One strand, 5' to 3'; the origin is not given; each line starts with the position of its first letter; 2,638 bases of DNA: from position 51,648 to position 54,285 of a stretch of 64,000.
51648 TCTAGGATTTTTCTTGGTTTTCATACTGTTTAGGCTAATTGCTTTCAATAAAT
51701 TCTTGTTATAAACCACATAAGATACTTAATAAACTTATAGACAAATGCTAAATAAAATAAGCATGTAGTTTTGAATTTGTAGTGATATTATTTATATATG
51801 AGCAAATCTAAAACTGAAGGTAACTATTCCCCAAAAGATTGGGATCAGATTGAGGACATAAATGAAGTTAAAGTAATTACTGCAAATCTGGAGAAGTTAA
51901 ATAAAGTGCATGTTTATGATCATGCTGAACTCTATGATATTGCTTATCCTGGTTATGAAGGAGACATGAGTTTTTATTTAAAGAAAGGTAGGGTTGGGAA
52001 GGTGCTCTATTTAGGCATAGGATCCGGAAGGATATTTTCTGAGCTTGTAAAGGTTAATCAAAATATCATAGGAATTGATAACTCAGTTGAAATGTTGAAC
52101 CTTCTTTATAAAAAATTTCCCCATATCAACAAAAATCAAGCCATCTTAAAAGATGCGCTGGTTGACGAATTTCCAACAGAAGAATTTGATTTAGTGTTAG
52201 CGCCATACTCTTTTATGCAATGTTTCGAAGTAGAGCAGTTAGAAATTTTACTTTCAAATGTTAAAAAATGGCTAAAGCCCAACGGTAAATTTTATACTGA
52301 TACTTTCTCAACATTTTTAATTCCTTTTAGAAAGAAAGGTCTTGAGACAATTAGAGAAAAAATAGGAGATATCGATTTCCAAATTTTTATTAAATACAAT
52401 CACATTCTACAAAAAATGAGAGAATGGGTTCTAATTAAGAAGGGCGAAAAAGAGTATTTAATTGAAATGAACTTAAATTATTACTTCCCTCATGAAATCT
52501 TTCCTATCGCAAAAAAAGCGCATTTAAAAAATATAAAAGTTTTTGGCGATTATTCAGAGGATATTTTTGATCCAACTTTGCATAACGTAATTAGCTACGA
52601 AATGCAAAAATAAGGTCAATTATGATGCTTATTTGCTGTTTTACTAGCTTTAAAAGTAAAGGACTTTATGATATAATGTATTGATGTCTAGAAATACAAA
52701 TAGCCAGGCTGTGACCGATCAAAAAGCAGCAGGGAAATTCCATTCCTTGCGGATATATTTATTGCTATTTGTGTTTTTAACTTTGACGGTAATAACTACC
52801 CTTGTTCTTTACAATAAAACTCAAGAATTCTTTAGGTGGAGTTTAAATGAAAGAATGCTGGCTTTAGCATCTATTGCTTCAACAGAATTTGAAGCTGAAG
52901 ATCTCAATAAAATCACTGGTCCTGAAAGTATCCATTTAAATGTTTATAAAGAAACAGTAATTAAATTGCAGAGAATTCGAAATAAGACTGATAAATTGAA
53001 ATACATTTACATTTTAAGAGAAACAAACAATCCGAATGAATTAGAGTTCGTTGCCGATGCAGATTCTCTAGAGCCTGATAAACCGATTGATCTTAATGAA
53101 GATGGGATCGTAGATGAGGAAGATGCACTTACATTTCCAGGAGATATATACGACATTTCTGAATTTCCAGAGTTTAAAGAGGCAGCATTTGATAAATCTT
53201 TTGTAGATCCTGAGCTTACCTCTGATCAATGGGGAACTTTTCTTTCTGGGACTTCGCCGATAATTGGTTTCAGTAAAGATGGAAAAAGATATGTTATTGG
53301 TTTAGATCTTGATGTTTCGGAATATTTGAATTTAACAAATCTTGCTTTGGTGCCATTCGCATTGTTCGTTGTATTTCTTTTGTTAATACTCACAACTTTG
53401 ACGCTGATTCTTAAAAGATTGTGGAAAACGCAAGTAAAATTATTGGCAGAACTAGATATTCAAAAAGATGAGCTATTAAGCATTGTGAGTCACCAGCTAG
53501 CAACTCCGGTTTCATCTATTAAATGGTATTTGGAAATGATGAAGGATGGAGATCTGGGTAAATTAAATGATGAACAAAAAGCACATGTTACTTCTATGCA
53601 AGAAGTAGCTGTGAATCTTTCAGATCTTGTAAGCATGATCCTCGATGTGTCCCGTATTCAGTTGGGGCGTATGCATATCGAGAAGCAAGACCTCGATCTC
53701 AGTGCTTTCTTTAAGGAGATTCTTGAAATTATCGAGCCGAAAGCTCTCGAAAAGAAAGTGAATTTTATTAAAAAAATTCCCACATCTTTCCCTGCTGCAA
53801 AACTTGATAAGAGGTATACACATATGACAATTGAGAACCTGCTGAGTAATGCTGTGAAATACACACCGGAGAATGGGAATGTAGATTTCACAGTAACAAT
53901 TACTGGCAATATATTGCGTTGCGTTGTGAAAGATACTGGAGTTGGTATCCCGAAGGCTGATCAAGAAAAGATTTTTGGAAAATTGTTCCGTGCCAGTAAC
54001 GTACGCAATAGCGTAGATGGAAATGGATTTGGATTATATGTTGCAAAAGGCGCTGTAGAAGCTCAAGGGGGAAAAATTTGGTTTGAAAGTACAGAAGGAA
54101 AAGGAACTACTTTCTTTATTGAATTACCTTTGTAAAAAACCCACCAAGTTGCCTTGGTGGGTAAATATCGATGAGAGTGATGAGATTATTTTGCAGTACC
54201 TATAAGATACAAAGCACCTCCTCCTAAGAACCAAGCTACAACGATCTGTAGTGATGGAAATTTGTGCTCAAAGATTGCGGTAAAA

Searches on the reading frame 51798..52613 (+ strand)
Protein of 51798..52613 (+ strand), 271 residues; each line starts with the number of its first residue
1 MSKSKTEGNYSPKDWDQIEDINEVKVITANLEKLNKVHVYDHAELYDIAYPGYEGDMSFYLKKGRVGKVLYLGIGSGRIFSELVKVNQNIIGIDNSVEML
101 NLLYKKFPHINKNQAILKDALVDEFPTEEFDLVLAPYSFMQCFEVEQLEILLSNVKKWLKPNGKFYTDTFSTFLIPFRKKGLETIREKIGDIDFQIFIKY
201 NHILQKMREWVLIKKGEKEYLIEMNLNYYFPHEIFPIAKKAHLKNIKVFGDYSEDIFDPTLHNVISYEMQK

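Call 76: search_protein_families(library=pfam, proteins=[window:51798-52613:+], max_evalue=0.0001)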
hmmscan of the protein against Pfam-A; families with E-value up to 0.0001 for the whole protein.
window:51798-52613:+ (271 aa): 4 families
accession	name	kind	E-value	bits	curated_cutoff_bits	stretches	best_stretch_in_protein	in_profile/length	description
PF13649.12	Methyltransf_25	-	1.5e-12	48.4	27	1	69-163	1-97/97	Methyltransferase domain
PF08241.18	Methyltransf_11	-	5.9e-11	43.3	21.2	1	70-166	1-94/95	Methyltransferase domain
PF08242.18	Methyltransf_12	-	2.9e-08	34.8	30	1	72-165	3-98/98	Methyltransferase domain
PF13847.12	Methyltransf_31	-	7.9e-06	26.1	27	1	68-171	6-113/145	Methyltransferase domain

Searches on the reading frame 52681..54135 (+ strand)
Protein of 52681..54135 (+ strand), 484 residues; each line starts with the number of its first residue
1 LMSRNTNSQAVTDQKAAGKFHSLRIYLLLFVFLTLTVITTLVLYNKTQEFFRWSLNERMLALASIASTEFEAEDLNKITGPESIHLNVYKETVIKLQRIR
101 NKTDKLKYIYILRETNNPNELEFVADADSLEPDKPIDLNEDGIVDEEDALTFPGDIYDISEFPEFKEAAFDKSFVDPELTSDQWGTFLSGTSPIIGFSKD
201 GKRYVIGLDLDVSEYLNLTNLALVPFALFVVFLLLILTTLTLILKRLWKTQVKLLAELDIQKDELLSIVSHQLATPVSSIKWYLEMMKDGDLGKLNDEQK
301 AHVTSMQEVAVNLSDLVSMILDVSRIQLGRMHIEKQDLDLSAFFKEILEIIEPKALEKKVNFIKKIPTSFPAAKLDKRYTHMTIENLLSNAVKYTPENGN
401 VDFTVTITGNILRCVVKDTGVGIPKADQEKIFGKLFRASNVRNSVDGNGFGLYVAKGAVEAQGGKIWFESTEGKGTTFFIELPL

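Call 76: search_protein_families(library=pfam, proteins=[window:52681-54135:+], max_evalue=0.0001)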
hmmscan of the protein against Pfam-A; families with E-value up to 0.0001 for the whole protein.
window:52681-54135:+ (484 aa): 2 families
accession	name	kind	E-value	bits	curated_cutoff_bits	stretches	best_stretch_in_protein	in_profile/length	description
PF02518.31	HATPase_c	-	7.5e-26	91.2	26.4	1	381-484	7-109/111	Histidine kinase-, DNA gyrase B-, and HSP90-like ATPase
PF00512.31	HisKA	-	2e-12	47.4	26.9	1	261-328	1-65/66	His Kinase A (phospho-acceptor) domain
